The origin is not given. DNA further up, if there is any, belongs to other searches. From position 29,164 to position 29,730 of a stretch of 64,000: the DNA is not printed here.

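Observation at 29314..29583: Orphan FliO-like gene far from any fliP/sctR, just upstream of tatD-rpoN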

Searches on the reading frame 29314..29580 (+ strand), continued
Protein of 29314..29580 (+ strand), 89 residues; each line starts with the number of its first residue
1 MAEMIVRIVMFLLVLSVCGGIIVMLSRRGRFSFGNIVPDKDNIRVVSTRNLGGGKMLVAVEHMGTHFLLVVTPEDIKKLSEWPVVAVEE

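Call 45: find_encoding_contigs(protein=P0048, flank=10000, max_places=1)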
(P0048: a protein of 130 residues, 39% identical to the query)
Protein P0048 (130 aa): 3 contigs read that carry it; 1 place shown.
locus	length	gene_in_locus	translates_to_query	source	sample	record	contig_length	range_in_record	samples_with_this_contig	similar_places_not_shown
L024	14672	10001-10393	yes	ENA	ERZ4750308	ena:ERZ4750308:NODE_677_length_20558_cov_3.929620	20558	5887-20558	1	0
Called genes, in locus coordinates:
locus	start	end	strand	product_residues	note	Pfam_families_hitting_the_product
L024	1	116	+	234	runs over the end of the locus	PF02108:FliH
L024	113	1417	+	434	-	PF00006:ATP-synt_ab, PF18269:T3SS_ATPase_C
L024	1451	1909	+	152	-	PF02050:FliJ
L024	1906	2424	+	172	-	PF03448:MgtE_N (weak)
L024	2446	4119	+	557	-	PF02120:Flg_hook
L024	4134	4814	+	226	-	PF03963:FlgD, PF13861:FLgD_tudor (weak), PF13860:FlgD_ig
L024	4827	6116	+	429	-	PF00460:Flg_bb_rod, PF22692:LlgE_F_G_D1, PF07559:FlgE_D2, PF06429:Flg_bbr_C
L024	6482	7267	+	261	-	PF01618:MotA_ExbB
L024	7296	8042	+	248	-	PF13677:MotB_plug, PF00691:OmpA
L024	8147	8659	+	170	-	PF03748:FliL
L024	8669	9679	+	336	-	PF02154:FliM, PF01052:FliMN_C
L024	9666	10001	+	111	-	PF01052:FliMN_C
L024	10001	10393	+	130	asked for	PF04347:FliO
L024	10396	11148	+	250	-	PF00813:FliP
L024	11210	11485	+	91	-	PF01313:Bac_export_3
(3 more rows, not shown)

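Call 46: find_encoding_contigs(protein=P0049, flank=10000, max_places=1)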
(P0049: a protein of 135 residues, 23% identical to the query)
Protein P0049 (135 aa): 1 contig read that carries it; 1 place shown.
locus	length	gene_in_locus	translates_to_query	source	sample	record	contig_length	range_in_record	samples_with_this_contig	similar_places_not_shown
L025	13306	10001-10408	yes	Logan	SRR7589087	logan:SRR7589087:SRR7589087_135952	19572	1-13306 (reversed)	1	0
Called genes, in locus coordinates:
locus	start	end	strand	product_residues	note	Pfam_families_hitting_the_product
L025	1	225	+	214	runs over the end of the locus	PF02108:FliH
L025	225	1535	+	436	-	PF00006:ATP-synt_ab, PF18269:T3SS_ATPase_C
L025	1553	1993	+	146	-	-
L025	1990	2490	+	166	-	PF03448:MgtE_N (weak)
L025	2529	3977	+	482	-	PF02120:Flg_hook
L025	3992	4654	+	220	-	PF03963:FlgD, PF13860:FlgD_ig, PF10029:DUF2271 (faint)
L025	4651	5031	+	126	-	PF12611:Flagellar_put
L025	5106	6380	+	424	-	PF00460:Flg_bb_rod, PF22692:LlgE_F_G_D1, PF07559:FlgE_D2, PF06429:Flg_bbr_C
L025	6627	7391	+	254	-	PF01618:MotA_ExbB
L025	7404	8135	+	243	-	PF13677:MotB_plug, PF00691:OmpA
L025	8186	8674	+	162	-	PF03748:FliL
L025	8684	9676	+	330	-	PF02154:FliM, PF01052:FliMN_C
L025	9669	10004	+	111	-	PF01052:FliMN_C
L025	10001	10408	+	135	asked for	PF04347:FliO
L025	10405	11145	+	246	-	PF00813:FliP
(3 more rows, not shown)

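Call 56: find_related_loci(query=A5, collection=metagenome_contigs, flank=10000)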
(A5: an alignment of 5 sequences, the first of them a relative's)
Query A5 (143 aa) in metagenome_contigs; peptide patterns used: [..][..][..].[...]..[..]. (x = any residue, [..] = any of these).
128 stretches matched a pattern; 25 encode a relative of the query (tblastn E <= 1e-3); 25 distinct loci.
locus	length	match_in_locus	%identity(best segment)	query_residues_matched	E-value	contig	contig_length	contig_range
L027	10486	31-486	38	1-135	1e-26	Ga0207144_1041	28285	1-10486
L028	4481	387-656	46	45-134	3e-19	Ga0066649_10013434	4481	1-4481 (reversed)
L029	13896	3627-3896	46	45-134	3e-19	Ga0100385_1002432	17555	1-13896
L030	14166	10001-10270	46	45-134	3e-19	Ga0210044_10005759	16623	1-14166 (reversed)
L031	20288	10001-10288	40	44-140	4e-19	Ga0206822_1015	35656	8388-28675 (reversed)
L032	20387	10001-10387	33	6-122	6e-18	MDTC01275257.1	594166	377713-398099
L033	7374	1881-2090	51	53-122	2e-16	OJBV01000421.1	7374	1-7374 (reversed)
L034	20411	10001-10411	37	10-141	3e-15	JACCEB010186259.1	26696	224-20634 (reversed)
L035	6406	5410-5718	42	39-141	3e-15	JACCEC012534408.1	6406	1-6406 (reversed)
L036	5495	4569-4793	40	52-126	4e-15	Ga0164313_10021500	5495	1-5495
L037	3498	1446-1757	43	38-141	6e-15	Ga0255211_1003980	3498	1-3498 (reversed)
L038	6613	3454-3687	40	46-123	2e-14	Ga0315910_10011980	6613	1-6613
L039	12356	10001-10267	39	34-122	7e-14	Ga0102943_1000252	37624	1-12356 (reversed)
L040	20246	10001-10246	43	41-123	1e-13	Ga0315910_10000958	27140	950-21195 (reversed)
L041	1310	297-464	50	68-123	2e-13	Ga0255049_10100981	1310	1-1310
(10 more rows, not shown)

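Call 61: search_protein_families(library=pfam, proteins=[L031:5989-7602:-, L031:7732-8337:-, L031:8493-8759:+, L031:8996-9661:-, L031:9713-10291:+, L031:10312-11286:+, L031:11290-11832:+, L031:11865-13235:+, L031:13213-14214:+, L027:721-2112:-], max_evalue=0.001)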
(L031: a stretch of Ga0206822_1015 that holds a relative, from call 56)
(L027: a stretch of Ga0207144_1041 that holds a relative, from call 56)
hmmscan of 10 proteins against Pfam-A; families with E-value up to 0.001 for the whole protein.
L031:5989-7602:- (537 aa): 2 families
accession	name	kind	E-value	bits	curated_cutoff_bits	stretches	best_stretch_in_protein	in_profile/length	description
PF23598.1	LRR_14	-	1.3e-08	34.4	40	1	334-430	44-140/353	Leucine-rich repeat region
PF13306.12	LRR_5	-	1.2e-06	28.9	27.7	1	348-455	14-119/127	BspA type Leucine rich repeat region (6 copies)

L031:7732-8337:- (201 aa): 0 families

L031:8493-8759:+ (88 aa): 0 families

L031:8996-9661:- (221 aa): 0 families

L031:9713-10291:+ (192 aa): 1 family
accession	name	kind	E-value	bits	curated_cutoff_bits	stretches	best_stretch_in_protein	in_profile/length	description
PF04347.18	FliO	-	6.6e-10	39.4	22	1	124-182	10-68/91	Flagellar biosynthesis protein, FliO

L031:10312-11286:+ (324 aa): 3 families
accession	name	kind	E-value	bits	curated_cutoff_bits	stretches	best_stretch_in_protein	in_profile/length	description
PF17773.7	UPF0176_N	-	2.5e-28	98.7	26.2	1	10-100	2-92/92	UPF0176 acylphosphatase like domain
PF00581.25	Rhodanese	-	3.9e-10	40.5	22.2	1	122-218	4-101/102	Rhodanese-like domain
PF12368.13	Rhodanese_C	-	0.00023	21.8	26.9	1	228-263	1-36/66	Rhodanase C-terminal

L031:11290-11832:+ (180 aa): 1 family
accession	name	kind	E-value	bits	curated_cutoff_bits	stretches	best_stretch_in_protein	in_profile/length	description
PF00857.26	Isochorismatase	-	5.9e-29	101.8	27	1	5-144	2-164/175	Isochorismatase domain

L031:11865-13235:+ (456 aa): 3 families
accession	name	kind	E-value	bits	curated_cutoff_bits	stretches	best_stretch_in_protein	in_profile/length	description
PF01769.21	MgtE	-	1.4e-30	106.6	27.6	1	327-450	1-125/125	Divalent cation transporter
PF03448.22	MgtE_N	-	1.1e-20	74.5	25.9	1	42-140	4-102/102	MgtE intracellular N domain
PF00571.33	CBS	-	2.8e-17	63.2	24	2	143-200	2-54/57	CBS domain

L031:13213-14214:+ (333 aa): 4 families
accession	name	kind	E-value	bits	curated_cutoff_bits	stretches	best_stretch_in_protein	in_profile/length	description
PF01966.28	HD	-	4.2e-13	50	22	1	182-299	2-115/116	HD domain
PF13023.12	HD_3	-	0.00015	22.1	22.5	0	182-319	24-147/165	HD domain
PF07514.17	TraI_2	-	0.0002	20.9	23.9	1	143-189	28-74/324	Putative helicase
PF01336.31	tRNA_anti-codon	-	0.00033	21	27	1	42-97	11-63/75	OB-fold nucleic acid binding domain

L027:721-2112:- (463 aa): 13 families
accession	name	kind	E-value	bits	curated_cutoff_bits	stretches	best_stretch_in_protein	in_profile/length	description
PF07992.20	Pyr_redox_2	-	8e-78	262.2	26.1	1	6-324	1-291/291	Pyridine nucleotide-disulphide oxidoreductase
PF02852.28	Pyr_redox_dim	-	5.7e-40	136.4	25.3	1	343-452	1-110/110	Pyridine nucleotide-disulphide oxidoreductase, dimerisation domain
PF00070.33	Pyr_redox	-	9.6e-22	77.7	22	1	173-244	1-72/82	Pyridine nucleotide-disulphide oxidoreductase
PF13738.12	Pyr_redox_3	-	4.7e-18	65.9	30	1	9-308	1-305/305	Pyridine nucleotide-disulphide oxidoreductase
PF01134.28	GIDA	-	5.9e-13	49.1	22.1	1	7-143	1-150/391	Glucose inhibited division protein A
PF13450.12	NAD_binding_8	-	2.2e-11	44.3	21.9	1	10-45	1-36/68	NAD(P)-binding Rossmann-like domain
PF12831.13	FAD_oxidored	-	1.9e-10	41.1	27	1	7-52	1-46/416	FAD dependent oxidoreductase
PF00890.30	FAD_binding_2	-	4.3e-10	39.8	20.4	1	7-43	1-37/414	FAD binding domain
PF03486.20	HI0933_like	-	2.3e-09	37.5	50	1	7-42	2-37/244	HI0933-like protein Rossmann domain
PF01946.23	Thi4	-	1.1e-06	28.6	26.2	1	6-48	18-61/235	Thi4 family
PF01494.25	FAD_binding_3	-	1.2e-06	28.4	22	0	7-39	3-35/349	FAD binding domain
PF01266.30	DAO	-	3.1e-06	27.4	27.9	1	7-43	1-38/353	FAD dependent oxidoreductase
PF01262.27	AlaDh_PNT_C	-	1.4e-05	25.1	23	0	171-212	28-69/214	Alanine dehydrogenase/PNT, C-terminal domain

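Call 63: predict_structure(alignment_id=A4)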
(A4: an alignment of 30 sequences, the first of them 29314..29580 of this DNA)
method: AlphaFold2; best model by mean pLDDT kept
length: 89 residues; sequences in the alignment: 30
mean_pLDDT: 80.8   pTM: 0.44
mean pLDDT of the five models: 80.8, 79.7, 78.7, 76.4, 75.6
residues with pLDDT >= 90: 38; 70-90: 33; 50-70: 9; < 50: 9
segments of 3 or more residues with pLDDT < 50: 31-36
pLDDT, mean of each block of 10 residues (from residue 1): 91 94 74 49 83 91 87 92 66
secondary structure, 60 per line:
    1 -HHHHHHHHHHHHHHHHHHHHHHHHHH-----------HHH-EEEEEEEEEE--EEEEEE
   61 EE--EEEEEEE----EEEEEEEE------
elements in order: H2-27 E43-52 E55-62 E65-71 E76-83
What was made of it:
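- On FliO (Pfam PF04347): AF2 model with helix 2-27 and strands 43-52, 55-62, 65-71 and 76-83, pLDDT 80.8 (call 63).
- Checked: The AlphaFold2 model (pLDDT 80.8) has helix 2-27 and four β-strands at 43-83 (call 63).
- The fold prediction is confident (call 63).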

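Call 72: fold_search(model_id=the predicted structure, library=pdb)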
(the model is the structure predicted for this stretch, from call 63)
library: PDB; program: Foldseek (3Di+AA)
matches with E <= 10: 768; with E <= 0.001: 0
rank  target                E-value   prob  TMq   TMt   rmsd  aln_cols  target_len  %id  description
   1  1wmi_A                2.6e-01  0.96  0.40  0.40  10.4        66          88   17  Crystal structure of archaeal RelE-RelB complex from Pyrococcus horikoshii OT3 (released 2005-03-15)
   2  9azz_C                4.3e-01  0.90  0.33  0.19   3.8        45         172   11  Crystal structure of outer membrane lipoprotein carrier protein (LolA) from Ehrlichia ruminantium (released 2024-03-20)
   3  6ptv_A                4.8e-01  0.30  0.24  0.07   9.1        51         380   16  Crystal structure of a DnaN sliding clamp (DNA polymerase III subunit beta) from Rickettsia rickettsii bound to grisel (released 2019-08-07)
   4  8vl3_MODEL_1_A        5.4e-01  0.82  0.35  0.31   8.9        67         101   15  Solution NMR structure of de novo designed protein F3 parent (released 2024-08-07)
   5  5w7z_A                6.0e-01  0.25  0.24  0.07   9.3        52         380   15  Crystal structure of DNA polymerase III subunit beta from Rickettsia conorii (released 2017-07-26)
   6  6ptv_D                6.7e-01  0.25  0.24  0.07   9.1        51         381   16  Crystal structure of a DnaN sliding clamp (DNA polymerase III subunit beta) from Rickettsia rickettsii bound to grisel (released 2019-08-07)
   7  5i4q_A                6.7e-01  0.18  0.21  0.21  12.0        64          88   14  Contact-dependent inhibition system from Escherichia coli NC101 - ternary CdiA/CdiI/EF-Tu complex (domains 2 and 3) (released 2017-06-28)
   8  2iy2_A                7.5e-01  0.96  0.34  0.42   2.6        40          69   15  Crystal structure of the N-terminal dimer domain of E.coli DsbG (released 2007-07-17)
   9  5i4r_E                7.5e-01  0.16  0.21  0.21  12.0        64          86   14  Contact-dependent inhibition system from Escherichia coli NC101 - ternary CdiA/CdiI/EF-Tu complex (trypsin-modified) (released 2017-06-28)
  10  5i4r_A                7.5e-01  0.16  0.21  0.21  12.0        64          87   14  Contact-dependent inhibition system from Escherichia coli NC101 - ternary CdiA/CdiI/EF-Tu complex (trypsin-modified) (released 2017-06-28)
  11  4d60_A                1.0e+00  0.57  0.33  0.21   8.7        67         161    7  Structure of a dimeric Plasmodium falciparum profilin mutant (released 2015-06-03)
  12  4jcv_E                1.0e+00  0.54  0.26  0.12   8.7        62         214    8  Crystal structure of the RecOR complex in an open conformation (released 2013-08-07)
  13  2h0i_A                1.1e+00  0.93  0.34  0.14   2.3        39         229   15  Crystal Structure of DsbG V216M mutant (released 2007-04-24)
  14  8zdp_v                1.1e+00  0.93  0.39  0.05   3.0        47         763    6  Cryo-EM structure of Mycobacteriophage Douge Central fiber (gp20) (released 2025-06-25)
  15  8zdq_v                1.1e+00  0.93  0.39  0.05   3.0        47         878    6  Cryo-EM structure of Mycobacteriophage Douge complete baseplate (gp13, gp17, gp23, gp16, gp18 and gp20) (released 2025-06-25)
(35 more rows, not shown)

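Call 86: search_protein_families(library=pfam, alignment_id=A6, max_evalue=0.01)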
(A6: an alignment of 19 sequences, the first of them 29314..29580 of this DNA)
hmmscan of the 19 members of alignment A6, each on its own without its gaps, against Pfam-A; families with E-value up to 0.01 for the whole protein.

A. member 1, window:29314-29580:+ (89 aa): 1 family
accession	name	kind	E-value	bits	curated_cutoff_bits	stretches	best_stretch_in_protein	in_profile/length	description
PF04347.18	FliO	-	4.6e-08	33.5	22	1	26-82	3-61/91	Flagellar biosynthesis protein, FliO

B. families by the number of members that match (of 19 scanned): 3 families
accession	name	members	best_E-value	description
PF04347.18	FliO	19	3.5e-10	Flagellar biosynthesis protein, FliO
PF01080.22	Presenilin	1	0.0015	Presenilin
PF09636.16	XkdW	1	0.0098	XkdW protein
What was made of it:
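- On FliO (Pfam PF04347): All 19 of 19 non-flagellar-context homologues also hit (call 86).
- All 19 non-flagellar-context homologues hit PF04347 (call 86). All homologues still hit Pfam FliO (call 86).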
